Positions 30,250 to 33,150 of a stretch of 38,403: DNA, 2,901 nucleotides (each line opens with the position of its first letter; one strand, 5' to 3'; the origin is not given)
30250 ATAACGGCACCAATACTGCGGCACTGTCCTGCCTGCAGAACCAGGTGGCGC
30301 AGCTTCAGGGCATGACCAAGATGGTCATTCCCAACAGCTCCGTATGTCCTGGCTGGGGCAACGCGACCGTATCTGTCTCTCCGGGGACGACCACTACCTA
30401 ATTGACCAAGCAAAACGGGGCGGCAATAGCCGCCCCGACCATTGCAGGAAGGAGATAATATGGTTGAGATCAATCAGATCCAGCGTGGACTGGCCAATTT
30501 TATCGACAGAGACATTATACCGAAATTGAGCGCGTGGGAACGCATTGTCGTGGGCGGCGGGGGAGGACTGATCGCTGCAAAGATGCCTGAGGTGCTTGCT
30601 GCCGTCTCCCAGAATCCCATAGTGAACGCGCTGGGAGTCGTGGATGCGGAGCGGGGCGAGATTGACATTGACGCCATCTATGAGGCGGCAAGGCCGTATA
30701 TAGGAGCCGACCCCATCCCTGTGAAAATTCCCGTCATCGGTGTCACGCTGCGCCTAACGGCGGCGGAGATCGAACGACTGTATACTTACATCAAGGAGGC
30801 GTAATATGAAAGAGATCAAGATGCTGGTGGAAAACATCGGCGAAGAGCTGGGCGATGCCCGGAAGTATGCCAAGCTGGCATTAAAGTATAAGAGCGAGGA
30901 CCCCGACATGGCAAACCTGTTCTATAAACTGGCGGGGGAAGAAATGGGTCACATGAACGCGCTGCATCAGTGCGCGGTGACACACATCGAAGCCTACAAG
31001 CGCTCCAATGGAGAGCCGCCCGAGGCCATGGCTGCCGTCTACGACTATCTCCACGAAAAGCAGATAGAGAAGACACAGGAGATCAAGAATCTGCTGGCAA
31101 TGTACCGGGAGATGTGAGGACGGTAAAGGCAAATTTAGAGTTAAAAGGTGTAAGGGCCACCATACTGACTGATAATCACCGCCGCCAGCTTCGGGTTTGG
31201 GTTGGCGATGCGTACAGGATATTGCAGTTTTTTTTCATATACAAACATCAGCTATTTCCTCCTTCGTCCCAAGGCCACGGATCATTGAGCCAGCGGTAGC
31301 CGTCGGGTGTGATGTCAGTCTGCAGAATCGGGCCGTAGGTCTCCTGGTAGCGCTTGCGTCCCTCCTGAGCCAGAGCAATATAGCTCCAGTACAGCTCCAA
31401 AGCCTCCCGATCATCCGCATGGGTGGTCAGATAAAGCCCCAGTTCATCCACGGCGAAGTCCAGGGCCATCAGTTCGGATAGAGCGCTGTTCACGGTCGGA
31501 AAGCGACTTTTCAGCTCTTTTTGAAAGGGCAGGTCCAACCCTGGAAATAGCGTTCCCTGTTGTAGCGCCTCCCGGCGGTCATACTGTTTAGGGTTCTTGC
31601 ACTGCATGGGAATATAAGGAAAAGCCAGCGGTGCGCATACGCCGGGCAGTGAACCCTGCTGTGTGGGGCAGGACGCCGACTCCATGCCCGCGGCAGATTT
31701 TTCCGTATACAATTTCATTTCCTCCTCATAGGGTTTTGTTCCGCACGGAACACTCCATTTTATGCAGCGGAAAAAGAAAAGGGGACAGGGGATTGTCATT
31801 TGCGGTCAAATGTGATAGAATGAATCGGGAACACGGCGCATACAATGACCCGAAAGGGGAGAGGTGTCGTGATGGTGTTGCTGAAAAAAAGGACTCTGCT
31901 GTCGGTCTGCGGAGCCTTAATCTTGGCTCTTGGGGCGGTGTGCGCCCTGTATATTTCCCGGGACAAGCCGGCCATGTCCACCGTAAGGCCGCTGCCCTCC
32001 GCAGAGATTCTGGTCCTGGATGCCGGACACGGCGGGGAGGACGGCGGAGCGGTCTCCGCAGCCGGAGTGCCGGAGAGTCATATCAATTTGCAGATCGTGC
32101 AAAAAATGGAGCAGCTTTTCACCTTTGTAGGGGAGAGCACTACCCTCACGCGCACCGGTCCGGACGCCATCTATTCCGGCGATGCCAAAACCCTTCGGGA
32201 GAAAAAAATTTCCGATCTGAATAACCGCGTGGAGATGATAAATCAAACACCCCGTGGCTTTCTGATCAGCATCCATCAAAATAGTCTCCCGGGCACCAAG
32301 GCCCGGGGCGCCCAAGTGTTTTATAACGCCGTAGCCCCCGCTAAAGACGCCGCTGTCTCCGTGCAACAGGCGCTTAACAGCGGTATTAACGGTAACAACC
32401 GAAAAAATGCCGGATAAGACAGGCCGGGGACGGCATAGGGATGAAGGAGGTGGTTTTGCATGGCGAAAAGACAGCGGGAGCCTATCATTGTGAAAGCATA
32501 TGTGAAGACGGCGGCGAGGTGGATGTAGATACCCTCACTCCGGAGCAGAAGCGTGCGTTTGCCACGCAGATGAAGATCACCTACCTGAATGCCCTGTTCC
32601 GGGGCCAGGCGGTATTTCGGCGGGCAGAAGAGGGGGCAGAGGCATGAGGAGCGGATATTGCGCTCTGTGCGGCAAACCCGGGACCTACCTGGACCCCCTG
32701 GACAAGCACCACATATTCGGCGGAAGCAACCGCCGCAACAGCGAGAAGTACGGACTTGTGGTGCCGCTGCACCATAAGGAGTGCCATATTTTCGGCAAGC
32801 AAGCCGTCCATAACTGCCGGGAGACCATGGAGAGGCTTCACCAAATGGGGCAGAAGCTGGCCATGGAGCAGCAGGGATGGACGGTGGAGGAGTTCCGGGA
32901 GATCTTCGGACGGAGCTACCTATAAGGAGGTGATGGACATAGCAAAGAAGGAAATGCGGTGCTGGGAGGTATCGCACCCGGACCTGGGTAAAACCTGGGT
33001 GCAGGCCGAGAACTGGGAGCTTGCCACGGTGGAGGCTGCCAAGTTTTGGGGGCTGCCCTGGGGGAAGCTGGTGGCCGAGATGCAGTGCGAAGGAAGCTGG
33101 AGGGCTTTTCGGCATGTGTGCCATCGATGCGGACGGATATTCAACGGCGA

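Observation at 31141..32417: Cell-type sporulation locus (cotJC stub, fused cotJA/B, truncated cwlD) embedded in the phage, cut at both ends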

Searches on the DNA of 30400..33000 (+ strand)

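Call 5: search_dna_similar(query=window:30400-33000:+, collection=phages, mode=distant, max_rows=20)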
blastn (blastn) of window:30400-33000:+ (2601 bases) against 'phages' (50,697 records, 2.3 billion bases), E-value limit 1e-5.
Records with a match: 2; places in all: 2; records where one place covers at least 80% of the query: 0.
Best place of each record, by identity: 60-80% 2.
By first word of the organism name: Bacteriophage 2.
By host as written in the record: - 2.
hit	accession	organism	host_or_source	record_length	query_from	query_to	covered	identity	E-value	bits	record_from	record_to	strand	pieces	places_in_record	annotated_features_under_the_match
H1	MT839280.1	Bacteriophage sp.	human fecal samples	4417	755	1252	19%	69.7%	1e-49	205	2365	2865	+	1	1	record has no annotation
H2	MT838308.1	Bacteriophage sp.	human fecal samples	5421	1614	1898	11%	69.8%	1e-23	119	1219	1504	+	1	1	record has no annotation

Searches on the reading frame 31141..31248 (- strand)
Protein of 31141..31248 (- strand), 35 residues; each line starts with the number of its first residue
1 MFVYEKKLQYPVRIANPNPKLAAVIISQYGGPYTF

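Call 3: search_protein_families(library=pfam, proteins=[window:31141-31248:-], max_evalue=0.01)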
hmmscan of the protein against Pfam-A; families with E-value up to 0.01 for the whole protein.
window:31141-31248:- (35 aa): 1 family
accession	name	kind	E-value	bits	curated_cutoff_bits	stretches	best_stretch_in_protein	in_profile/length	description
PF05067.18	Mn_catalase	-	1.1e-08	34.9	27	1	1-32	1-32/284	Manganese containing catalase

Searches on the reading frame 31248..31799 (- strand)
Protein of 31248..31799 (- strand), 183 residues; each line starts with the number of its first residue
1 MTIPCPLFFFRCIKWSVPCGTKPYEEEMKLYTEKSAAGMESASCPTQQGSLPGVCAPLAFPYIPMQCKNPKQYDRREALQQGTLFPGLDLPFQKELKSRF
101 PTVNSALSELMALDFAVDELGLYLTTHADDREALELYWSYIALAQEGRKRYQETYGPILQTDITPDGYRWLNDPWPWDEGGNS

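Call 3: search_protein_families(library=pfam, proteins=[window:31248-31799:-], max_evalue=0.01)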
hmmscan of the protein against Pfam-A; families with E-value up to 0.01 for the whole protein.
window:31248-31799:- (183 aa): 2 families
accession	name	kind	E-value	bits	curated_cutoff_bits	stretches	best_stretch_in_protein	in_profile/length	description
PF12652.12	CotJB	-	2.2e-23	82.7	29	1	106-178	3-76/76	CotJB protein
PF11007.13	CotJA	-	3.1e-13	49.8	25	1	57-92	1-35/35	Spore coat associated protein JA (CotJA)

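Call 8: find_encoding_contigs(protein=window:31248-31718:-, flank=10000, max_places=10)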
Protein window:31248-31718:- (156 aa): 2 contigs read that carry it; 2 places shown.
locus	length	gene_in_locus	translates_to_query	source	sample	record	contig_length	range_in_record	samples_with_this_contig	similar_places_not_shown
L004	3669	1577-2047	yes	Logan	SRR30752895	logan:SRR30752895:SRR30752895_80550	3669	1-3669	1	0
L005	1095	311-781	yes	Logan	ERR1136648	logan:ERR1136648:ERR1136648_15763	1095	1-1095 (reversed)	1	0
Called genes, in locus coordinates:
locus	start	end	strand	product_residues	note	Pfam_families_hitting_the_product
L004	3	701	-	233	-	?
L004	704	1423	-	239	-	PF01520:Amidase_3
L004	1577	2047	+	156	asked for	PF11007:CotJA, PF12652:CotJB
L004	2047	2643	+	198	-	PF05067:Mn_catalase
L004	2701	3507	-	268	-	PF00376:MerR (weak), PF13411:MerR_1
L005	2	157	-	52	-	?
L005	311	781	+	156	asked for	PF11007:CotJA, PF12652:CotJB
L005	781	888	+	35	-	PF05067:Mn_catalase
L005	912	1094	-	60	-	?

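Call 12: find_related_loci(query=window:31248-31718:-, collection=genome_contigs, flank=6000)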
Query window:31248-31718:- (156 aa) in genome_contigs; peptide patterns used: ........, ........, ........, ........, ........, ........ (x = any residue, [..] = any of these).
180 stretches matched a pattern; 53 encode a relative of the query (tblastn E <= 1e-3); 52 distinct loci.
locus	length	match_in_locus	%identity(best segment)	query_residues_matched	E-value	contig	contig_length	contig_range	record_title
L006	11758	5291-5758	99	1-156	4e-104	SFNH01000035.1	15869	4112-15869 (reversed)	MAG: Clostridium sp. isolate W2P44.032 Contig1320, whole genome shotgun sequence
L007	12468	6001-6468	94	1-156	3e-97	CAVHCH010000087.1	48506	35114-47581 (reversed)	Bacteroidaceae bacterium isolate H07636-L1_cleanbin_000025 genome assembly, contig: Spades_H07636-L1_contig_252, whole g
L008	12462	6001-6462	90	3-156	2e-94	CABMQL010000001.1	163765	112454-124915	MAG: uncultured Clostridiales bacterium isolate MGYG-HGUT-02595 genome assembly, contig: GUT_GENOME153166_1, whole genom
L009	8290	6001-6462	90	3-156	2e-94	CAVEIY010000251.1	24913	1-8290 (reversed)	Flexilinea sp. isolate G02651-L1_cleanbin_000059 genome assembly, contig: Spades_G02651-L1_contig_1287, whole genome sho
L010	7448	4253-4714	90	3-156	6e-94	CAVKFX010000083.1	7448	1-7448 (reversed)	uncultured Eubacteriales bacterium isolate H07687-L1_cleanbin_000056 genome assembly, contig: Spades_H07687-L1_contig_65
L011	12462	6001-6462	90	3-156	4e-94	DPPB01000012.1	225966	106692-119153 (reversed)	MAG TPA_asm: Oscillibacter sp. isolate UBA11502 contig_767, whole genome shotgun sequence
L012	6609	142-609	89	1-156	7e-94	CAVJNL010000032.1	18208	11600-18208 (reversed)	Clostridium sp. CAG:413 isolate H07681-L1_cleanbin_000017 genome assembly, contig: Spades_H07681-L1_contig_1944, whole g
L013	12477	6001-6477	81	1-156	6e-87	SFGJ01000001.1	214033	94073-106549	MAG: Clostridiales bacterium isolate W0P5.003 Contig6, whole genome shotgun sequence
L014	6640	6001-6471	84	3-156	4e-87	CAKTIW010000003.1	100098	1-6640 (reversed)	MAG: uncultured Oscillospiraceae bacterium isolate REFINED_METABAT215_TOP10_CONTIGS_1500_ASSEMBLY_K77_MERGED__Hadza_MoBi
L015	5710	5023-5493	82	3-156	8e-86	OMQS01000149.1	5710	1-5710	uncultured Clostridiales bacterium isolate RUG798 genome assembly, contig: k87_27298785, whole genome shotgun sequence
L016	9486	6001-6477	78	1-156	2e-85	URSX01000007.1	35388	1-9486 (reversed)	uncultured Clostridiales bacterium isolate UMGS1313 genome assembly, contig: NODE_611_length_35388_cov_5.084029, whole g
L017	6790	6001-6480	71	1-156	3e-75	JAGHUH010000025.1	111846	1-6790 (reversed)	MAG: Candidatus Cacconaster stercorequi isolate E4_MB2_17 c_000000082254, whole genome shotgun sequence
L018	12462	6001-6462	70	1-155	4e-74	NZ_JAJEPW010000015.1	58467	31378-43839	Brotocaccenecus cirricatena strain CLA-AA-H272 NODE_15_length_58467_cov_21.669961, whole genome shotgun sequence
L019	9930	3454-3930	73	1-156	1e-73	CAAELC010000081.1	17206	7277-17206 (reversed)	MAG TPA_asm: uncultured Oscillospiraceae bacterium, isolate HGM13083, WGS project CAAELC010000000 data, contig: ERS53723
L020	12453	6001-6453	70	3-155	4e-72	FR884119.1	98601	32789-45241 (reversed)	Oscillibacter sp. CAG:241 genomic scaffold, scf117, whole genome shotgun sequence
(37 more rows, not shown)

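Call 26: find_related_loci(query=window:31248-31718:-, collection=viral_contigs, flank=10000)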
Query window:31248-31718:- (156 aa) in viral_contigs; peptide patterns used: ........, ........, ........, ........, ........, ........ (x = any residue, [..] = any of these).
5 stretches matched a pattern, but none encodes a relative of the query by tblastn (E <= 1e-3).

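Call 36: search_protein_families(library=ncbifam, proteins=[L004:704-1423:-, L004:2047-2643:+, window:31248-31718:-], max_evalue=0.001)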
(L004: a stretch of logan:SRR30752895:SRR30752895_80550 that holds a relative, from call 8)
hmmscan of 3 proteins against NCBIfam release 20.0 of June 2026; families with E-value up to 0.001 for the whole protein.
L004:704-1423:- (239 aa): 6 families
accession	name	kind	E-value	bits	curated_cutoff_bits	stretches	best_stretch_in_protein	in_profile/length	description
TIGR02883.1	spore_cwlD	equivalog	8.3e-52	176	221.55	1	46-231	2-186/189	N-acetylmuramoyl-L-alanine amidase CwlD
NF007652.1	PRK10319.1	equivalog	2.8e-14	53.1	400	1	41-152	54-152/291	N-acetylmuramoyl-L-alanine amidase AmiA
NF007751.0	PRK10431.1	equivalog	8.6e-13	47.6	532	1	32-150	179-284/445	N-acetylmuramoyl-L-alanine amidase AmiB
NF038267.1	amidase_AmiC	exception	2.4e-11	42.9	700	1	46-190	188-322/407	N-acetylmuramoyl-L-alanine amidase AmiC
NF038140.1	amidase_Rv3717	exception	1.9e-08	34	335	1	57-231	56-227/233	Rv3717 family N-acetylmuramoyl-L-alanine amidase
NF050040.1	horm_taper_TftA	equivalog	0.00037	19.3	500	1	109-222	60-173/450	hormogonium tapered terminus morphoprotein TftA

L004:2047-2643:+ (198 aa): 3 families
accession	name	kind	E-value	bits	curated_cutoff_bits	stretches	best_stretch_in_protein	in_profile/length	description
NF052557.1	ManCatBAC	equivalog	1.9e-33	116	350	1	1-185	1-198/268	manganese catalase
NF058679.1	EncB_fam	subfamily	4.2e-06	26.8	90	0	123-183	19-79/117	encapsulin nanocompartment ferritin-likeEncB family encapsulin nanocompartment ferritin-like cargo protein cargo protein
TIGR04535.1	ferrit_encaps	subfamily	3.8e-05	23.6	125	0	126-183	16-72/114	encapsulin-associated ferritin-like protein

window:31248-31718:- (156 aa): 0 families

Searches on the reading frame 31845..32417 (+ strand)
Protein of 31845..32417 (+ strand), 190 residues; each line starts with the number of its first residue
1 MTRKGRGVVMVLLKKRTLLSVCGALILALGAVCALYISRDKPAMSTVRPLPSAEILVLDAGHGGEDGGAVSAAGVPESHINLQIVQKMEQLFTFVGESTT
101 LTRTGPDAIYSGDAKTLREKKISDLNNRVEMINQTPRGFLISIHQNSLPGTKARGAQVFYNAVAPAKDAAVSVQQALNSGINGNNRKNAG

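Call 3: search_protein_families(library=pfam, proteins=[window:31845-32417:+], max_evalue=0.01)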
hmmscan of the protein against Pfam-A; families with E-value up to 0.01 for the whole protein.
window:31845-32417:+ (190 aa): 1 family
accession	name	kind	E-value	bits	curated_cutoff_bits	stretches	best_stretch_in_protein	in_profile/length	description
PF01520.23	Amidase_3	-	5.4e-21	75.8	27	1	57-186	2-121/174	N-acetylmuramoyl-L-alanine amidase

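Call 6: find_encoding_contigs(protein=window:31845-32417:+, flank=10000, max_places=10)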
Protein window:31845-32417:+ (190 aa): no gene with exactly this product is on record in the collection.

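Call 7: find_encoding_contigs(protein=window:31872-32417:+, flank=10000, max_places=10)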
Protein window:31872-32417:+ (181 aa): 3 contigs read that carry it; 3 places shown.
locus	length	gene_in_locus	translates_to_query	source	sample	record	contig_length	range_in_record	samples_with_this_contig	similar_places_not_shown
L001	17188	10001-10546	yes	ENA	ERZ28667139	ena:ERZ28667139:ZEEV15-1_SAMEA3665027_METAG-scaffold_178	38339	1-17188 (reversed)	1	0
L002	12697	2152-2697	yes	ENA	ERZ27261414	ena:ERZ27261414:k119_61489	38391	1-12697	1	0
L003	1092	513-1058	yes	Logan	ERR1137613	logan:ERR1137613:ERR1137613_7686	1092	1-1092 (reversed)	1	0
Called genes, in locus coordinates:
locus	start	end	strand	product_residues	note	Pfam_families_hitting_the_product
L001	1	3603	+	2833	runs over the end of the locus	-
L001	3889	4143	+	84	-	-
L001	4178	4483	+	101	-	-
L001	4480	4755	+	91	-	-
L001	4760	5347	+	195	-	-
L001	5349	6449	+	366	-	-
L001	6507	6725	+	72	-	PF16945:Phage_r1t_holin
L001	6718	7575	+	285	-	PF01520:Amidase_3, PF08230:CW_7, PF05036:SPOR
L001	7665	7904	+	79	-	-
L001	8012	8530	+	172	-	-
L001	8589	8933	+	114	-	-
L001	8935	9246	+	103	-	-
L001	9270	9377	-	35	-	PF05067:Mn_catalase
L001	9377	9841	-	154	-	PF11007:CotJA, PF12652:CotJB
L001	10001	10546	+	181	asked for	PF01520:Amidase_3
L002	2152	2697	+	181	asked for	PF01520:Amidase_3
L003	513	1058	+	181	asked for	PF01520:Amidase_3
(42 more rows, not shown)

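Call 36: search_protein_families(library=ncbifam, proteins=[window:31872-32417:+], max_evalue=0.001)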
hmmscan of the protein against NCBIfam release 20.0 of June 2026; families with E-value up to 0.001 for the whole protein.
window:31872-32417:+ (181 aa): 4 families
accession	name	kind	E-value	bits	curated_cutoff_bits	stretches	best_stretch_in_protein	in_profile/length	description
TIGR02883.1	spore_cwlD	equivalog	2.9e-35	122.1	221.55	1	46-179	2-136/189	N-acetylmuramoyl-L-alanine amidase CwlD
NF007652.1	PRK10319.1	equivalog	1.1e-10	41.2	400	1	37-151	50-151/291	N-acetylmuramoyl-L-alanine amidase AmiA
NF007751.0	PRK10431.1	equivalog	1.7e-07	30.1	532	1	33-150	180-284/445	N-acetylmuramoyl-L-alanine amidase AmiB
NF038267.1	amidase_AmiC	exception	1.1e-06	27.6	700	1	46-161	188-290/407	N-acetylmuramoyl-L-alanine amidase AmiC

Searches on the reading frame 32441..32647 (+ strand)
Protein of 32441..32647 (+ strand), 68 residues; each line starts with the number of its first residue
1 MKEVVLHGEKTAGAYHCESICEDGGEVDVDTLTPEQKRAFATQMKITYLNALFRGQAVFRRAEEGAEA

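Call 3: search_protein_families(library=pfam, proteins=[window:32441-32647:+], max_evalue=0.01)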
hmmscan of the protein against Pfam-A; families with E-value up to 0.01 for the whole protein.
window:32441-32647:+ (68 aa): 0 families

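Call 28: find_encoding_contigs(protein=window:32456-32647:+, flank=10000, max_places=10)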
Protein window:32456-32647:+ (63 aa): 3 contigs read that carry it; 3 places shown.
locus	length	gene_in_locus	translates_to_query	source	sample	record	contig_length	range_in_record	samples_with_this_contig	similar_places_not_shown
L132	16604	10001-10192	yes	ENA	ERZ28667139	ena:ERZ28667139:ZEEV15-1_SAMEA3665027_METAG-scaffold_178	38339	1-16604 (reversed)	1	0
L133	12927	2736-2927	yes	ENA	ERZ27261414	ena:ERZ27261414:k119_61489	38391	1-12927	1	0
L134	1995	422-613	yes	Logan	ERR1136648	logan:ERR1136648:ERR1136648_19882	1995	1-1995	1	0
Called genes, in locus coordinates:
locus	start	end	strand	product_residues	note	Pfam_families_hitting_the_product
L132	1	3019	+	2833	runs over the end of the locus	-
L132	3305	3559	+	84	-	-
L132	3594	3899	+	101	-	-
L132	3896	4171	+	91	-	-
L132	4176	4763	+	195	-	-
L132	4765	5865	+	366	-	-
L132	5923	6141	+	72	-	PF16945:Phage_r1t_holin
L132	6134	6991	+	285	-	PF01520:Amidase_3, PF08230:CW_7, PF05036:SPOR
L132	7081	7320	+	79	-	-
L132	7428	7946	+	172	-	-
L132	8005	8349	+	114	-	-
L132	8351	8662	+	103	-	-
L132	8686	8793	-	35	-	PF05067:Mn_catalase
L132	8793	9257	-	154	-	PF11007:CotJA, PF12652:CotJB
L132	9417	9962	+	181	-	PF01520:Amidase_3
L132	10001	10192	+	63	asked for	-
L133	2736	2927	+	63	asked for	-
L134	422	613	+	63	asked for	-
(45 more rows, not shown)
